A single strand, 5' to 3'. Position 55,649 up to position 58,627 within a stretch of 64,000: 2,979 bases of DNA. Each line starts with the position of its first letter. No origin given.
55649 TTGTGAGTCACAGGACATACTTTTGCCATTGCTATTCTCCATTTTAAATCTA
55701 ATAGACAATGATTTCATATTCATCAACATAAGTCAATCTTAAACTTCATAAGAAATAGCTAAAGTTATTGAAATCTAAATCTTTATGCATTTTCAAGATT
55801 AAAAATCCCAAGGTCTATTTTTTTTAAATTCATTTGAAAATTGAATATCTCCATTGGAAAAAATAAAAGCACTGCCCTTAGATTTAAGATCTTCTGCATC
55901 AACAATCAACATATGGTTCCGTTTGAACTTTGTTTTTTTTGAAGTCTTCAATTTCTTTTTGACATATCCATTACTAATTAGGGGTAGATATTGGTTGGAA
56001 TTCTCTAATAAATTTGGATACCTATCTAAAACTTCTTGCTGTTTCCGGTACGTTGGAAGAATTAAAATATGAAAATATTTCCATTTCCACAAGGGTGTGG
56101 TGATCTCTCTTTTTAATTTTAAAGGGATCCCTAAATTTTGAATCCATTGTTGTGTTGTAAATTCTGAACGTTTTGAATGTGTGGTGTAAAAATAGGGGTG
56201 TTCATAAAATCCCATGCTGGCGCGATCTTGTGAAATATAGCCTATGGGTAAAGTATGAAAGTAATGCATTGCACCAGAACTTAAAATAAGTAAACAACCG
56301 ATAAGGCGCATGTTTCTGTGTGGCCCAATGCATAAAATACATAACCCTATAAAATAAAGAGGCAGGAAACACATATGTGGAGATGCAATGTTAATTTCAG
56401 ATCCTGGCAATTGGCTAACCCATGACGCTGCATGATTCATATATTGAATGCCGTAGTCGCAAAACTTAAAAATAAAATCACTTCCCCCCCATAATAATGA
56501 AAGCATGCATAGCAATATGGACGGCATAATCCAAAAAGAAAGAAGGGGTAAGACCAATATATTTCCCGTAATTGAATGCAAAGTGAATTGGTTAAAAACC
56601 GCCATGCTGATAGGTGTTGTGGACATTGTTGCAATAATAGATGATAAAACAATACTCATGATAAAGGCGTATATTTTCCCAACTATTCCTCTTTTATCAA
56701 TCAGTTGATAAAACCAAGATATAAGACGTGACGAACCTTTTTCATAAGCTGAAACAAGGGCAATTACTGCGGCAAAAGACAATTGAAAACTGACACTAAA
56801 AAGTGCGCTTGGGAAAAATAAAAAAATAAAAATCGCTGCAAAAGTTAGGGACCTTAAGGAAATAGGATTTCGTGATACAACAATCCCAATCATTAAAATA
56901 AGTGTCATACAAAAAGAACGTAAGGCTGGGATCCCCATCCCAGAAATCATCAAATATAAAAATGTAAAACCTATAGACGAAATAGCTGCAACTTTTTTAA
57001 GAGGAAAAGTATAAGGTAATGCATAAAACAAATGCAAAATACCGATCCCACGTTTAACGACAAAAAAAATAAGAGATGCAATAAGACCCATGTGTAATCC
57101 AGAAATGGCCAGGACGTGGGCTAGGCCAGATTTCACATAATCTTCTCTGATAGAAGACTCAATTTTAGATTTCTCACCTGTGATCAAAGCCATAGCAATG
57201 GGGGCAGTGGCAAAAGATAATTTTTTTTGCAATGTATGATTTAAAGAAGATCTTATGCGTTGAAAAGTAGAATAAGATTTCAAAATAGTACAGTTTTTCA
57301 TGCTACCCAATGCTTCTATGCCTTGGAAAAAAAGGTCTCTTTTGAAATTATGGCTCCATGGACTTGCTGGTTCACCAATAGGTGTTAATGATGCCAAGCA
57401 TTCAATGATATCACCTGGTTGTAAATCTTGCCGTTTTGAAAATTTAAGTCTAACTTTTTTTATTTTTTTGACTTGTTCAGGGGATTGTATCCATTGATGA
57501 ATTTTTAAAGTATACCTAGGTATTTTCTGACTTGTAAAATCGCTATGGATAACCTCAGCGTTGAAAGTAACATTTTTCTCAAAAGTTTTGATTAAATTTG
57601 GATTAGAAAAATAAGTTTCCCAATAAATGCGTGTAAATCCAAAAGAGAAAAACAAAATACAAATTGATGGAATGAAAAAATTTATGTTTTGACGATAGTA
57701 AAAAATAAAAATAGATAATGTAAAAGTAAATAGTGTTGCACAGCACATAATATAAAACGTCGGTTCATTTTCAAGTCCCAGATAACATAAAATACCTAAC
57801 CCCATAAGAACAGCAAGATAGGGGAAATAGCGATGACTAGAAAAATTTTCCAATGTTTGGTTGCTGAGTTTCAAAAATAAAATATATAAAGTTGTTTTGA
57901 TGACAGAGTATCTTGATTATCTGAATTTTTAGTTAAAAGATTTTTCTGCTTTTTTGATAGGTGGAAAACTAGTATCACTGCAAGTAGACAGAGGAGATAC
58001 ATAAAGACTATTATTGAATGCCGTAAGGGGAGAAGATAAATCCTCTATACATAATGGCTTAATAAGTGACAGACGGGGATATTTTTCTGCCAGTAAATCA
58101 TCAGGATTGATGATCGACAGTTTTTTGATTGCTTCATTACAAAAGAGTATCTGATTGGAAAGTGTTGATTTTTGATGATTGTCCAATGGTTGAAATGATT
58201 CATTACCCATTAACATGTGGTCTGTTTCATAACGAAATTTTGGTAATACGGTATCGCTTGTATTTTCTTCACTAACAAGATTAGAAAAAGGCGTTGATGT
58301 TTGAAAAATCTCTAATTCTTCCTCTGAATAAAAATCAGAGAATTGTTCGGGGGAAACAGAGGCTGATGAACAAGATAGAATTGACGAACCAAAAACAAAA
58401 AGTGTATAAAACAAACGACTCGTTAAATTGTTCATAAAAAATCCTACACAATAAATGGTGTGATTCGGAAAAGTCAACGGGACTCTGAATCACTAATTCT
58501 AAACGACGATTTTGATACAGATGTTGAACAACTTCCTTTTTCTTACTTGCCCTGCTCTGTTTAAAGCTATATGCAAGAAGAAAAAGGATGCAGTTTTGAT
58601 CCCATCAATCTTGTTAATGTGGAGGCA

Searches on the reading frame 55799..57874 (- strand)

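Call 30: search_protein_families(library=pfam, proteins=[window:55799-57874:-], max_evalue=0.001)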
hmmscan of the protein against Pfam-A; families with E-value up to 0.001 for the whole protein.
window:55799-57874:- (691 aa): 2 families
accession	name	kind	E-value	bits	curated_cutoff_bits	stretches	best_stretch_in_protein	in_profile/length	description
PF03772.21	Competence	-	6.2e-59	200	23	1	230-519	1-268/270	Competence protein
PF13567.11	DUF4131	-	3.3e-15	56.6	31.6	1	40-192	5-159/165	Domain of unknown function (DUF4131)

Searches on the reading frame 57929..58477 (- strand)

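Call 30: search_protein_families(library=pfam, proteins=[window:57929-58477:-], max_evalue=0.001)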
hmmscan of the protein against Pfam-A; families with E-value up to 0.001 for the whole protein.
window:57929-58477:- (182 aa): 0 families

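Call 79: search_protein_families(library=pfam, proteins=[window:57929-58477:-], max_evalue=1)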
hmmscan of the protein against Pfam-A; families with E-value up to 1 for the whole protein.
window:57929-58477:- (182 aa): 1 family
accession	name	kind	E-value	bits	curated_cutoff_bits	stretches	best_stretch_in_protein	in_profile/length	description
PF12297.13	EVC2_like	-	0.22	10.7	25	1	3-73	59-128/429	Ellis van Creveld protein 2 like protein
